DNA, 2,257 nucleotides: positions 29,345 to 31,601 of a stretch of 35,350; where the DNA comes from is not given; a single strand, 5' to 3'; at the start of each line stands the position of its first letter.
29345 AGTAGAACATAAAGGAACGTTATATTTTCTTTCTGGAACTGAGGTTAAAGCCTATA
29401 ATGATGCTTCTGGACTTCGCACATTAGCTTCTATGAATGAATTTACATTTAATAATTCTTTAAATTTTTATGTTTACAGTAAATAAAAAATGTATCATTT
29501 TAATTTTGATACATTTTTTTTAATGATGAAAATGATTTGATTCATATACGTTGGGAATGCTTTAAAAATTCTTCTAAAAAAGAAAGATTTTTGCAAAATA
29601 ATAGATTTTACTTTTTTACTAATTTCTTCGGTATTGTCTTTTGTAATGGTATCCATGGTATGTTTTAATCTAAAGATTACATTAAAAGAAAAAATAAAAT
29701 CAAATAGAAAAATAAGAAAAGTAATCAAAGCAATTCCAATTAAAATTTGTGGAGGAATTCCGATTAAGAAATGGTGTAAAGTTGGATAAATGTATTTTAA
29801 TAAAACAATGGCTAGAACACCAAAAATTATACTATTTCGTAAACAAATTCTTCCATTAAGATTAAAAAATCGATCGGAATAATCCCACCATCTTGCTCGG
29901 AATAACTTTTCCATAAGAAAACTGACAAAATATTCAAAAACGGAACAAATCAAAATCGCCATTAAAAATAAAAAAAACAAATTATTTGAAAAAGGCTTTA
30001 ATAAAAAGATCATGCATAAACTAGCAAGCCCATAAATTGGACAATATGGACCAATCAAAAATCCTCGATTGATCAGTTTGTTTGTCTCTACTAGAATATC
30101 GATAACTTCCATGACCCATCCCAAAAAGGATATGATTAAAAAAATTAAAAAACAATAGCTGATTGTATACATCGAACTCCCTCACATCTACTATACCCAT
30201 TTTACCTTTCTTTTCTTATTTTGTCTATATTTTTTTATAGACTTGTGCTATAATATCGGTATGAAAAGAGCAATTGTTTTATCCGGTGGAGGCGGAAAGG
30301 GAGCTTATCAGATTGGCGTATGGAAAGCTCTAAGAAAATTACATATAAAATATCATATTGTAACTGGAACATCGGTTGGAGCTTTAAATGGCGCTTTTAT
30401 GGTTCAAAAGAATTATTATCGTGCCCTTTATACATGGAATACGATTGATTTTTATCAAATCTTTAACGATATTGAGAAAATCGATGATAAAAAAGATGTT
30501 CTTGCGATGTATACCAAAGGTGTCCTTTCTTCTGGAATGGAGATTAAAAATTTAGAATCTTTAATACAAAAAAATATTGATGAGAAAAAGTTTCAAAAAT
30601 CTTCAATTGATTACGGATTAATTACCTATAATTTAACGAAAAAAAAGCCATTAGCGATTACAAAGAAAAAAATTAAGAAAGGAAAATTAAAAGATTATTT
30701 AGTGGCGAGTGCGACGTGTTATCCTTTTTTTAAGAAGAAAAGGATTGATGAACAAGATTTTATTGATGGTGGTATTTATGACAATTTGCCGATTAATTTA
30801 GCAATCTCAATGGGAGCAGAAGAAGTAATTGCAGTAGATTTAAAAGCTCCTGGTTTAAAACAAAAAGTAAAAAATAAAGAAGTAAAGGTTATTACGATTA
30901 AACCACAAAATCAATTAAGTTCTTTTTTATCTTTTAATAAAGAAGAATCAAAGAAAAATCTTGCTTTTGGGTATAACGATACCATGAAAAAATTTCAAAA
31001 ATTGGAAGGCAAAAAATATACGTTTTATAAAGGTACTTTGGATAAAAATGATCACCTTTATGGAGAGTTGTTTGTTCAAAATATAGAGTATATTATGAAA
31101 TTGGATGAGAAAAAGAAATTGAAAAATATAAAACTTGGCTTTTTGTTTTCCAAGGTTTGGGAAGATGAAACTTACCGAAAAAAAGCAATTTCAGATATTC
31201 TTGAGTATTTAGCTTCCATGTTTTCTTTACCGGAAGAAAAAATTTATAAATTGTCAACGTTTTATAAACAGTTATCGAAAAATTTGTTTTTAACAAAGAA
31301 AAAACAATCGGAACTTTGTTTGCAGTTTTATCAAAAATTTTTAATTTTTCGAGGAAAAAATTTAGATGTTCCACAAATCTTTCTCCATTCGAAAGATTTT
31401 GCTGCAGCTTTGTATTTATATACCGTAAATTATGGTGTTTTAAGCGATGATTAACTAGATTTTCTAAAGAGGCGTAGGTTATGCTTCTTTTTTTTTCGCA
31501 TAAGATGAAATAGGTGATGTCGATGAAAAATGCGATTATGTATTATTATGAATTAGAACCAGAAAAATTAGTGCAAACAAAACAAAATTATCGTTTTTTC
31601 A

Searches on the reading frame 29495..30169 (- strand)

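Call 9: search_protein_families(library=pfam, proteins=[window:29495-30169:-])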
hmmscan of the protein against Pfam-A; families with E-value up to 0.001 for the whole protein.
window:29495-30169:- (224 aa): 1 family
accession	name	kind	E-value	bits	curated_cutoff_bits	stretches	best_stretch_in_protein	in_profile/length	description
PF06541.16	ABC_trans_CmpB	-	5.7e-50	169.8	25.9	1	8-162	1-151/151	Putative ABC-transporter type IV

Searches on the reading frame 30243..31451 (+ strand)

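Call 9: search_protein_families(library=pfam, proteins=[window:30243-31451:+])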
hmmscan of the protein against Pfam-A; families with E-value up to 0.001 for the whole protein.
window:30243-31451:+ (403 aa): 1 family
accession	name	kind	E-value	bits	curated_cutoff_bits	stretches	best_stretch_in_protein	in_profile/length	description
PF01734.28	Patatin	-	1.4e-27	97.6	27.7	1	11-188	1-191/191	Patatin-like phospholipase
